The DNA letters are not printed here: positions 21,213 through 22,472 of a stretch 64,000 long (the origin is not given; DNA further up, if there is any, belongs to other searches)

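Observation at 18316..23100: Archaeal arsenosugar-type operon with an extra CCG Fe-S protein and DedA flippase but no arsM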

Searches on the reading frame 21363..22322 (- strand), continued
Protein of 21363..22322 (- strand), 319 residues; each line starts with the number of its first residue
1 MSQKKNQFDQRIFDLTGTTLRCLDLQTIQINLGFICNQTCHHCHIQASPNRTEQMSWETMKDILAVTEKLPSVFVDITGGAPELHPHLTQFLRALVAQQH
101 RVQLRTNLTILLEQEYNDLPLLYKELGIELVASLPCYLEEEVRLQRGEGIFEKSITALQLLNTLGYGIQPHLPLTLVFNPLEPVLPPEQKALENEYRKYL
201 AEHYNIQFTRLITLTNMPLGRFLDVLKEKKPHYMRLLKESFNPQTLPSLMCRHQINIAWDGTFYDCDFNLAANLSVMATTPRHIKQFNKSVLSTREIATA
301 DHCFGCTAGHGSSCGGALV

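Call 43: search_protein_families(library=ncbifam, proteins=[L031:1321-2574:+, L080:8835-9995:+, L083:3598-4758:+, L066:5410-6570:+, L039:2137-3429:+, L036:821-2059:+, L018:7416-8096:+, L065:8319-9746:+, L090:5763-6611:-], max_evalue=1e-10)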
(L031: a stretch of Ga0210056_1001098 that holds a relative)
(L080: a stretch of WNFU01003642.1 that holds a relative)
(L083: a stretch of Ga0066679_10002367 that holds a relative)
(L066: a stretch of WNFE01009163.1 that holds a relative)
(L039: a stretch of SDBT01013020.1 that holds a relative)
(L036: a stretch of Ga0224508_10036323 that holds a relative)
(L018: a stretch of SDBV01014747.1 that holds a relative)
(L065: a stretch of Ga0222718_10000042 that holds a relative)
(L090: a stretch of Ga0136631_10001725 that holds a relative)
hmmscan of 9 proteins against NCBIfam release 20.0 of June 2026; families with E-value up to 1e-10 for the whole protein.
L031:1321-2574:+ (417 aa): 12 families
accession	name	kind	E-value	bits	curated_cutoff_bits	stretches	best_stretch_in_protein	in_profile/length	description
NF040538.1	methyl_ArsM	equivalog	8.1e-94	314.7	500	1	53-349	26-322/356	arsinothricin biosynthesis methyltransferase ArsM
NF008823.0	PRK11873.1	subfamily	5e-48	163.9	263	2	194-288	142-234/272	arsenite methyltransferase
NF038099.1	AsSugarArsM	exception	2.1e-32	112.6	400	1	194-353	130-298/321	arsenosugar biosynthesis arsenite methyltransferase ArsM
NF041537.1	ArsM_AhpD_UU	exception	9.7e-29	100.2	510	2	191-285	138-230/345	arsenite methyltransferase/AhpD domain selenoprotein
NF041536.1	ArsM_DUF2284_UU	exception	1.2e-22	79.9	575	0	59-156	45-140/459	arsenite methyltransferase/DUF2284 domain selenoprotein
NF047649.1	MTase_UXPK_star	exception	5.3e-22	78.2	460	0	59-153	46-138/283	methyltransferase/UXPK-star double selenoprotein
NF040539.1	AST_met_ArsM_2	exception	2e-16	60.6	240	1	196-283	126-211/262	putative arsinothricin biosynthesis methyltransferase ArsM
NF045667.1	MTase_DVU1556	equivalog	6.4e-16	58.4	155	1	182-277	68-160/213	DVU_1556 family methyltransferase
NF052510.1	methyltran_MpqE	exception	6.9e-12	45.2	335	0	86-187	44-142/234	methyl-plastoquinone biosynthesis methyltransferase MpqE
NF001244.0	PRK00216.1-5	equivalog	1.3e-11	44.2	216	0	87-159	47-116/236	bifunctional demethylmenaquinone methyltransferase/2-methoxy-6-polyprenyl-1,4-benzoquinol methylase UbiE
NF043040.1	corrin_prot_MT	hypoth_equivalog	1.4e-11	44.2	180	0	193-244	105-156/216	corrinoid protein-associated methyltransferase CpaM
NF001240.0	PRK00216.1-1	equivalog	7.2e-11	41.6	378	0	84-154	59-126/251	bifunctional demethylmenaquinone methyltransferase/2-methoxy-6-polyprenyl-1,4-benzoquinol methylase UbiE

L080:8835-9995:+ (386 aa): 12 families
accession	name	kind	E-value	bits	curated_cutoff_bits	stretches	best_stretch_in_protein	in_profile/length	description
NF040538.1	methyl_ArsM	equivalog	2e-104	349.6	500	1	5-319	8-321/356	arsinothricin biosynthesis methyltransferase ArsM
NF008823.0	PRK11873.1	subfamily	3.6e-60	203.8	263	2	22-132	38-145/272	arsenite methyltransferase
NF041537.1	ArsM_AhpD_UU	exception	1.8e-38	132.2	510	2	121-277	101-251/345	arsenite methyltransferase/AhpD domain selenoprotein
NF038099.1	AsSugarArsM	exception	1.1e-34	120.1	400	1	166-325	130-298/321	arsenosugar biosynthesis arsenite methyltransferase ArsM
NF047649.1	MTase_UXPK_star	exception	5e-34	117.6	460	2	30-129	45-142/283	methyltransferase/UXPK-star double selenoprotein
NF041536.1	ArsM_DUF2284_UU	exception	2.4e-33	115.2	575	2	30-133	44-145/459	arsenite methyltransferase/DUF2284 domain selenoprotein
NF040539.1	AST_met_ArsM_2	exception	4.3e-18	66.1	240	1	170-257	128-213/262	putative arsinothricin biosynthesis methyltransferase ArsM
NF045667.1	MTase_DVU1556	equivalog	3.5e-17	62.6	155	1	160-250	74-161/213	DVU_1556 family methyltransferase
NF043040.1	corrin_prot_MT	hypoth_equivalog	2.4e-14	53.3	180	0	59-111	40-91/216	corrinoid protein-associated methyltransferase CpaM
NF001244.0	PRK00216.1-5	equivalog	5.6e-14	52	216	0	60-131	48-116/236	bifunctional demethylmenaquinone methyltransferase/2-methoxy-6-polyprenyl-1,4-benzoquinol methylase UbiE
NF052510.1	methyltran_MpqE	exception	3e-12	46.4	335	0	59-151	45-134/234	methyl-plastoquinone biosynthesis methyltransferase MpqE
TIGR01934.1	MenG_MenH_UbiE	subfamily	6e-12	45.3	158.35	0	60-147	39-120/223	ubiquinone/menaquinone biosynthesis methyltransferase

L083:3598-4758:+ (386 aa): 11 families
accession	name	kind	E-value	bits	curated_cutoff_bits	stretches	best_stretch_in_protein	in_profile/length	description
NF040538.1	methyl_ArsM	equivalog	3e-101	339.2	500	1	23-322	24-324/356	arsinothricin biosynthesis methyltransferase ArsM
NF008823.0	PRK11873.1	subfamily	1.3e-59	201.9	263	2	21-132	37-145/272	arsenite methyltransferase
NF041537.1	ArsM_AhpD_UU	exception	6.6e-37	127.1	510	2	122-280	102-254/345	arsenite methyltransferase/AhpD domain selenoprotein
NF038099.1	AsSugarArsM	exception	1.2e-33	116.7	400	1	166-327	130-300/321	arsenosugar biosynthesis arsenite methyltransferase ArsM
NF047649.1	MTase_UXPK_star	exception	1.3e-31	109.6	460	2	31-129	46-142/283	methyltransferase/UXPK-star double selenoprotein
NF041536.1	ArsM_DUF2284_UU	exception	2e-31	108.8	575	2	30-135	44-147/459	arsenite methyltransferase/DUF2284 domain selenoprotein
NF045667.1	MTase_DVU1556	equivalog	4e-17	62.4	155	1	161-250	75-161/213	DVU_1556 family methyltransferase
NF040539.1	AST_met_ArsM_2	exception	4.5e-17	62.8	240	1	170-255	128-211/262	putative arsinothricin biosynthesis methyltransferase ArsM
NF043040.1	corrin_prot_MT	hypoth_equivalog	9.8e-14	51.3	180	0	57-106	38-84/216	corrinoid protein-associated methyltransferase CpaM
NF001244.0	PRK00216.1-5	equivalog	3.3e-13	49.5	216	0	60-130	48-115/236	bifunctional demethylmenaquinone methyltransferase/2-methoxy-6-polyprenyl-1,4-benzoquinol methylase UbiE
NF052510.1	methyltran_MpqE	exception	3.9e-11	42.8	335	0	59-104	45-90/234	methyl-plastoquinone biosynthesis methyltransferase MpqE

L066:5410-6570:+ (386 aa): 11 families
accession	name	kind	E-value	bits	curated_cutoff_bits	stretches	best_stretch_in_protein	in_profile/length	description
NF040538.1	methyl_ArsM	equivalog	5.6e-102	341.6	500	1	21-321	22-323/356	arsinothricin biosynthesis methyltransferase ArsM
NF008823.0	PRK11873.1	subfamily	1e-59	202.3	263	2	166-260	142-234/272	arsenite methyltransferase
NF041537.1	ArsM_AhpD_UU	exception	8.5e-38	130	510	2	121-276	101-250/345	arsenite methyltransferase/AhpD domain selenoprotein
NF038099.1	AsSugarArsM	exception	6.8e-33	114.2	400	1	166-327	130-300/321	arsenosugar biosynthesis arsenite methyltransferase ArsM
NF047649.1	MTase_UXPK_star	exception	1.7e-32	112.6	460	2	31-129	46-142/283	methyltransferase/UXPK-star double selenoprotein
NF041536.1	ArsM_DUF2284_UU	exception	2.7e-32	111.7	575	2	121-256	101-229/459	arsenite methyltransferase/DUF2284 domain selenoprotein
NF040539.1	AST_met_ArsM_2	exception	5.5e-17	62.5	240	1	170-255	128-211/262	putative arsinothricin biosynthesis methyltransferase ArsM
NF045667.1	MTase_DVU1556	equivalog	9.9e-17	61.1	155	1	162-250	76-161/213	DVU_1556 family methyltransferase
NF043040.1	corrin_prot_MT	hypoth_equivalog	4.4e-13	49.2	180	0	57-107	38-85/216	corrinoid protein-associated methyltransferase CpaM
NF001244.0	PRK00216.1-5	equivalog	3e-12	46.3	216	0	60-130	48-115/236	bifunctional demethylmenaquinone methyltransferase/2-methoxy-6-polyprenyl-1,4-benzoquinol methylase UbiE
NF052510.1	methyltran_MpqE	exception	3.6e-11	42.9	335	0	59-104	45-90/234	methyl-plastoquinone biosynthesis methyltransferase MpqE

L039:2137-3429:+ (430 aa): 10 families
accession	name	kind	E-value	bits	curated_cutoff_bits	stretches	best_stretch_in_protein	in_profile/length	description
NF040538.1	methyl_ArsM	equivalog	1.6e-92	310.4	500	1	58-357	24-323/356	arsinothricin biosynthesis methyltransferase ArsM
NF008823.0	PRK11873.1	subfamily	1.3e-52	178.9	263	2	201-294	142-233/272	arsenite methyltransferase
NF038099.1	AsSugarArsM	exception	3.2e-35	121.8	400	1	201-361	130-299/321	arsenosugar biosynthesis arsenite methyltransferase ArsM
NF041537.1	ArsM_AhpD_UU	exception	1.2e-30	106.5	510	2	199-290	139-228/345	arsenite methyltransferase/AhpD domain selenoprotein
NF047649.1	MTase_UXPK_star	exception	8.6e-27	93.9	460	2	65-163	45-141/283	methyltransferase/UXPK-star double selenoprotein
NF041536.1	ArsM_DUF2284_UU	exception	6.8e-26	90.6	575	2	65-164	44-141/459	arsenite methyltransferase/DUF2284 domain selenoprotein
NF045667.1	MTase_DVU1556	equivalog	1.8e-19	70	155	1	193-284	72-160/213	DVU_1556 family methyltransferase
NF040539.1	AST_met_ArsM_2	exception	3.4e-17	63.1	240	1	202-290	125-211/262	putative arsinothricin biosynthesis methyltransferase ArsM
NF001244.0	PRK00216.1-5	equivalog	3.4e-12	46.2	216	0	95-166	48-116/236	bifunctional demethylmenaquinone methyltransferase/2-methoxy-6-polyprenyl-1,4-benzoquinol methylase UbiE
NF052510.1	methyltran_MpqE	exception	1e-11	44.7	335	0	94-193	45-141/234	methyl-plastoquinone biosynthesis methyltransferase MpqE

L036:821-2059:+ (412 aa): 11 families
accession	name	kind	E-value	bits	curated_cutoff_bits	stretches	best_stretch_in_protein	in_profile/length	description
NF040538.1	methyl_ArsM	equivalog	6.4e-99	331.5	500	1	41-338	23-321/356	arsinothricin biosynthesis methyltransferase ArsM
NF008823.0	PRK11873.1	subfamily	4.8e-52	177.1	263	2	185-278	142-233/272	arsenite methyltransferase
NF038099.1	AsSugarArsM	exception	4.7e-34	118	400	1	185-345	130-299/321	arsenosugar biosynthesis arsenite methyltransferase ArsM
NF041537.1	ArsM_AhpD_UU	exception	6.1e-32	110.8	510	2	185-277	141-231/345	arsenite methyltransferase/AhpD domain selenoprotein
NF041536.1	ArsM_DUF2284_UU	exception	5.3e-29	100.9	575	2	185-276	141-230/459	arsenite methyltransferase/DUF2284 domain selenoprotein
NF047649.1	MTase_UXPK_star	exception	4e-26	91.7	460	2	48-146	44-140/283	methyltransferase/UXPK-star double selenoprotein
NF045667.1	MTase_DVU1556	equivalog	2.8e-20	72.7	155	1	173-279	68-170/213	DVU_1556 family methyltransferase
NF040539.1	AST_met_ArsM_2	exception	5.9e-20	72.2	240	1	187-275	126-212/262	putative arsinothricin biosynthesis methyltransferase ArsM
NF001244.0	PRK00216.1-5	equivalog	7.6e-14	51.6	216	0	79-151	48-117/236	bifunctional demethylmenaquinone methyltransferase/2-methoxy-6-polyprenyl-1,4-benzoquinol methylase UbiE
NF043040.1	corrin_prot_MT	hypoth_equivalog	2.7e-13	49.9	180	0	75-129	37-88/216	corrinoid protein-associated methyltransferase CpaM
NF052510.1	methyltran_MpqE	exception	1.9e-11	43.8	335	0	78-126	45-93/234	methyl-plastoquinone biosynthesis methyltransferase MpqE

L018:7416-8096:+ (226 aa): 15 families
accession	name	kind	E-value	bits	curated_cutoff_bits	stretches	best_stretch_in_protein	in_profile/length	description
NF043040.1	corrin_prot_MT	hypoth_equivalog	1e-22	80.6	180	1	23-193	23-198/216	corrinoid protein-associated methyltransferase CpaM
TIGR01934.1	MenG_MenH_UbiE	subfamily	2.3e-19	69.6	158.35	1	7-160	4-160/223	ubiquinone/menaquinone biosynthesis methyltransferase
NF045882.1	PLipidMtase_Leg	equivalog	1.9e-18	67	390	1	4-159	6-161/207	phospholipid N-methyltransferase PmtA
NF001241.0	PRK00216.1-2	equivalog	4.7e-18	65.7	327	1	7-147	16-153/231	demethylmenaquinone methyltransferase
NF045667.1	MTase_DVU1556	equivalog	3.1e-17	62.7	155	1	40-189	22-165/213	DVU_1556 family methyltransferase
NF001244.0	PRK00216.1-5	equivalog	8.8e-17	61.2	216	1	8-162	14-174/236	bifunctional demethylmenaquinone methyltransferase/2-methoxy-6-polyprenyl-1,4-benzoquinol methylase UbiE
NF041537.1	ArsM_AhpD_UU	exception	9.5e-17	60.8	510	1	37-184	73-222/345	arsenite methyltransferase/AhpD domain selenoprotein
NF041536.1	ArsM_DUF2284_UU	exception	1.2e-14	53.5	575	1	37-183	73-221/459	arsenite methyltransferase/DUF2284 domain selenoprotein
NF052510.1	methyltran_MpqE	exception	2e-13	50.3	335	1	10-160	14-170/234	methyl-plastoquinone biosynthesis methyltransferase MpqE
NF001243.0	PRK00216.1-4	equivalog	4.5e-13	49.1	235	1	8-172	13-182/237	demethylmenaquinone methyltransferase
NF047649.1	MTase_UXPK_star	exception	3.4e-12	46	460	1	38-146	75-186/283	methyltransferase/UXPK-star double selenoprotein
NF001242.0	PRK00216.1-3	equivalog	7.9e-12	45.1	351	1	43-160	73-194/258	bifunctional demethylmenaquinone methyltransferase/2-methoxy-6-polyprenyl-1,4-benzoquinol methylase UbiE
NF008823.0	PRK11873.1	subfamily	9.3e-12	45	263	1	32-183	69-222/272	arsenite methyltransferase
NF001240.0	PRK00216.1-1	equivalog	1.7e-11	43.7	378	1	40-145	63-172/251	bifunctional demethylmenaquinone methyltransferase/2-methoxy-6-polyprenyl-1,4-benzoquinol methylase UbiE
TIGR02752.1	MenG_heptapren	equivalog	4.2e-11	42.8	419.85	1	43-147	48-155/231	demethylmenaquinone methyltransferase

L065:8319-9746:+ (475 aa): 10 families
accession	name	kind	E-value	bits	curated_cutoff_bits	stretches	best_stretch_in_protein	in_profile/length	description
NF040538.1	methyl_ArsM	equivalog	4.5e-106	355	500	1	111-408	24-322/356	arsinothricin biosynthesis methyltransferase ArsM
NF008823.0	PRK11873.1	subfamily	3.5e-57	194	263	2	254-348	142-234/272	arsenite methyltransferase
NF038099.1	AsSugarArsM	exception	2.2e-41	142.1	400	1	232-415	107-300/321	arsenosugar biosynthesis arsenite methyltransferase ArsM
NF041537.1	ArsM_AhpD_UU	exception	1.3e-35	122.8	510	2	250-346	137-231/345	arsenite methyltransferase/AhpD domain selenoprotein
NF047649.1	MTase_UXPK_star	exception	6.7e-32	110.6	460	2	119-215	46-140/283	methyltransferase/UXPK-star double selenoprotein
NF041536.1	ArsM_DUF2284_UU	exception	7e-31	107.1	575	2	253-345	140-230/459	arsenite methyltransferase/DUF2284 domain selenoprotein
NF045667.1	MTase_DVU1556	equivalog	1.2e-18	67.3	155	1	247-347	73-169/213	DVU_1556 family methyltransferase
NF040539.1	AST_met_ArsM_2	exception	1.3e-17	64.5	240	1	255-344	125-212/262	putative arsinothricin biosynthesis methyltransferase ArsM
NF043040.1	corrin_prot_MT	hypoth_equivalog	1.4e-12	47.5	180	0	145-200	38-92/216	corrinoid protein-associated methyltransferase CpaM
NF001244.0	PRK00216.1-5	equivalog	1.2e-11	44.3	216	0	146-218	46-115/236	bifunctional demethylmenaquinone methyltransferase/2-methoxy-6-polyprenyl-1,4-benzoquinol methylase UbiE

L090:5763-6611:- (282 aa): 18 families
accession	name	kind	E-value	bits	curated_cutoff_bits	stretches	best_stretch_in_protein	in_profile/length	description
NF008823.0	PRK11873.1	subfamily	8.3e-109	363.3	263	1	2-270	2-270/272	arsenite methyltransferase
NF041537.1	ArsM_AhpD_UU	exception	1.5e-47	162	510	1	4-226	10-227/345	arsenite methyltransferase/AhpD domain selenoprotein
NF041536.1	ArsM_DUF2284_UU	exception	1.3e-44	152.3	575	1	5-229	11-230/459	arsenite methyltransferase/DUF2284 domain selenoprotein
NF047649.1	MTase_UXPK_star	exception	5.8e-43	146.9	460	1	5-226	11-228/283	methyltransferase/UXPK-star double selenoprotein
NF040538.1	methyl_ArsM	equivalog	6.3e-41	140.7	500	2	144-228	171-257/356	arsinothricin biosynthesis methyltransferase ArsM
NF045667.1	MTase_DVU1556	equivalog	8.8e-25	87.4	155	1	69-227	16-166/213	DVU_1556 family methyltransferase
NF040539.1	AST_met_ArsM_2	exception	1.5e-24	87.3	240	1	77-227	58-211/262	putative arsinothricin biosynthesis methyltransferase ArsM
NF038099.1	AsSugarArsM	exception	2.1e-23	83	400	1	49-231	32-223/321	arsenosugar biosynthesis arsenite methyltransferase ArsM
NF001244.0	PRK00216.1-5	equivalog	5.1e-17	62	216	1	71-199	44-171/236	bifunctional demethylmenaquinone methyltransferase/2-methoxy-6-polyprenyl-1,4-benzoquinol methylase UbiE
TIGR02072.1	BioC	equivalog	4.9e-16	59.3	184.95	1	77-195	36-146/244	malonyl-ACP O-methyltransferase BioC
NF052510.1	methyltran_MpqE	exception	1.4e-15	57.3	335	1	69-177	40-149/234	methyl-plastoquinone biosynthesis methyltransferase MpqE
TIGR01934.1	MenG_MenH_UbiE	subfamily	4.2e-15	55.7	158.35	1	72-200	36-160/223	ubiquinone/menaquinone biosynthesis methyltransferase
NF001243.0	PRK00216.1-4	equivalog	2e-14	53.5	235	1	71-177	43-149/237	demethylmenaquinone methyltransferase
NF001240.0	PRK00216.1-1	equivalog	4.4e-14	52.1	378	1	69-179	57-168/251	bifunctional demethylmenaquinone methyltransferase/2-methoxy-6-polyprenyl-1,4-benzoquinol methylase UbiE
TIGR02752.1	MenG_heptapren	equivalog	5.8e-14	52.2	419.85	1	72-178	42-148/231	demethylmenaquinone methyltransferase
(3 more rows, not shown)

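Call 67: find_homologous_proteins(query=L027:2145-3665:+, max_evalue=1e-30)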
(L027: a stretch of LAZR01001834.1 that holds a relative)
Query L027:2145-3665:+ (506 aa): 8000 proteins with E <= 1e-30 among 8000 candidates; the best 120 are listed.
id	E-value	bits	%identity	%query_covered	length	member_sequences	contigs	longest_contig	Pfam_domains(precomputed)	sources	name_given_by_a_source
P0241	0.0e+0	1077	93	100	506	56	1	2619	PF07992.21,PF00070.34,PF03486.21,PF05834.19,PF01134.29,PF01494.26,PF12831.14,PF01266.31,PF00890.31,PF02852.29,PF13738.13,PF01262.28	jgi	jgi:pyruvate/2-oxoglutarate dehydrogenase complex dihydrolipoamide dehydrogenase (E3) component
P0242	0.0e+0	1070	94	100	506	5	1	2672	PF01266.31,PF02852.29,PF07992.21,PF00070.34,PF13738.13,PF03486.21,PF01262.28,PF05834.19,PF01134.29,PF01494.26,PF12831.14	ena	-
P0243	0.0e+0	1032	90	100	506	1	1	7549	PF01266.31,PF00890.31,PF02852.29,PF07992.21,PF00070.34,PF13738.13,PF03486.21,PF01262.28,PF01134.29,PF01494.26,PF12831.14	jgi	-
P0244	0.0e+0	1022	88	100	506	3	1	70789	PF01266.31,PF13450.13,PF02852.29,PF07992.21,PF00070.34,PF13738.13,PF03486.21,PF01262.28,PF01134.29,PF01494.26,PF12831.14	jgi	jgi:pyruvate/2-oxoglutarate dehydrogenase complex dihydrolipoamide dehydrogenase (E3) component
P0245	1.5e-296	1002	85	100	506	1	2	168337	PF02852.29,PF07992.21,PF00070.34,PF13738.13,PF03486.21,PF01262.28,PF01134.29,PF01494.26,PF12831.14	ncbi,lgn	-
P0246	5.7e-296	1000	86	100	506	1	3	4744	PF02852.29,PF07992.21,PF00070.34,PF13738.13,PF03486.21,PF01134.29,PF12831.14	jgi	jgi:pyruvate/2-oxoglutarate dehydrogenase complex dihydrolipoamide dehydrogenase (E3) component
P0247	3.5e-283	958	82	100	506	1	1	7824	PF01266.31,PF13450.13,PF02852.29,PF07992.21,PF00070.34,PF13738.13,PF03486.21,PF01262.28,PF05834.19,PF01134.29,PF12831.14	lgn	-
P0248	4.3e-273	924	78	100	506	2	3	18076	PF01266.31,PF00890.31,PF02852.29,PF07992.21,PF00070.34,PF13738.13,PF03486.21,PF01262.28,PF01134.29,PF12831.14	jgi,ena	-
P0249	4.8e-268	908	78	100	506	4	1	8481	PF01266.31,PF02852.29,PF07992.21,PF00070.34,PF13738.13,PF03486.21,PF01134.29,PF01494.26,PF12831.14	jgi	-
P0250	4.0e-257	872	74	100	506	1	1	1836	PF13450.13,PF02852.29,PF07992.21,PF00070.34,PF13738.13,PF03486.21,PF01262.28,PF01134.29,PF12831.14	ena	-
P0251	1.1e-255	867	74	100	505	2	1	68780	PF01266.31,PF13450.13,PF02852.29,PF07992.21,PF00070.34,PF13738.13,PF03486.21,PF01262.28,PF01134.29,PF01494.26,PF12831.14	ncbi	-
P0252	2.6e-254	862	75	100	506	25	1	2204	PF01266.31,PF13450.13,PF02852.29,PF07992.21,PF00070.34,PF13738.13,PF03486.21,PF01262.28,PF01134.29,PF01494.26,PF12831.14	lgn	-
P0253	4.1e-254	862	74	100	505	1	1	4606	PF02852.29,PF07992.21,PF00070.34,PF13738.13,PF03486.21,PF01134.29,PF01494.26,PF12831.14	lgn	-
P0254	1.4e-253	860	74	100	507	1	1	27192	PF13450.13,PF02852.29,PF07992.21,PF00070.34,PF13738.13,PF03486.21,PF01262.28,PF01134.29,PF12831.14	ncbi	ncbi:mercuric reductase [Acidobacteriota bacterium]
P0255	5.5e-253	858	74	100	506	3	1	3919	PF01266.31,PF13450.13,PF02852.29,PF07992.21,PF00070.34,PF13738.13,PF03486.21,PF01262.28,PF01134.29,PF12831.14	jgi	-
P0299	4.5e-222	756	67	99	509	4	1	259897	PF02852.29,PF07992.21,PF00070.34,PF13738.13,PF01134.29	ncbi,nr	ncbi:MAG: mercuric reductase [Acidobacteriota bacterium]|nr:mercuric reductase [Acidobacteriota bact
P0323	6.6e-216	736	66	99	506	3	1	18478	PF13450.13,PF02852.29,PF07992.21,PF00070.34,PF13738.13,PF01262.28,PF01134.29,PF12831.14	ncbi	ncbi:MAG: mercuric reductase [Thermodesulfobacteriota bacterium]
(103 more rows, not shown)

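Call 68: find_encoding_contigs(protein=P0299, flank=8000, max_places=1)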
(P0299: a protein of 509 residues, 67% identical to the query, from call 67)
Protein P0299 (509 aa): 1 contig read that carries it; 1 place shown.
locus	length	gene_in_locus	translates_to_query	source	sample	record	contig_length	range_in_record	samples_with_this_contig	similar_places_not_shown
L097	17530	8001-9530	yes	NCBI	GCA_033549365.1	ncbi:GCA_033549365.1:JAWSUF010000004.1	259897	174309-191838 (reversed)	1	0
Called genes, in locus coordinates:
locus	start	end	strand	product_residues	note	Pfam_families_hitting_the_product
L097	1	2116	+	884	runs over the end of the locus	PF22422:MGH1-like_GH, PF03200:Glyco_hydro_63 (faint), PF22422:MGH1-like_GH (weak)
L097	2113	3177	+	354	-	PF00480:ROK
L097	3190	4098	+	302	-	PF02826:2-Hacid_dh_C (weak), PF03446:NAD_binding_2, PF03807:F420_oxidored (weak), PF00393:6PGD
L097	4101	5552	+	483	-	PF00479:G6PD_N, PF02781:G6PD_C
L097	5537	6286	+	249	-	PF01182:Glucosamine_iso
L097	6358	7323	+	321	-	PF04055:Radical_SAM, PF12345:DUF3641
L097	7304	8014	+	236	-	PF09335:VTT_dom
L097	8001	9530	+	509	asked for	PF01134:GIDA (weak), PF07992:Pyr_redox_2, PF13738:Pyr_redox_3 (faint), PF00070:Pyr_redox, PF02852:Pyr_redox_dim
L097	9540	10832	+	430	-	PF09837:DUF2064, PF00535:Glycos_transf_2, PF13641:Glyco_tranf_2_3 (weak)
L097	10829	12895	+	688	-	PF00456:Transketolase_N, PF02779:Transket_pyr, PF22613:Transketolase_C_1, PF02780:Transketolase_C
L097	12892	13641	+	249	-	PF00702:Hydrolase, PF13419:HAD_2, PF13242:Hydrolase_like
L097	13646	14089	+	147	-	PF02502:LacAB_rpiB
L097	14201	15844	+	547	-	PF00342:PGI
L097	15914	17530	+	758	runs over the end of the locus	PF01564:Spermine_synth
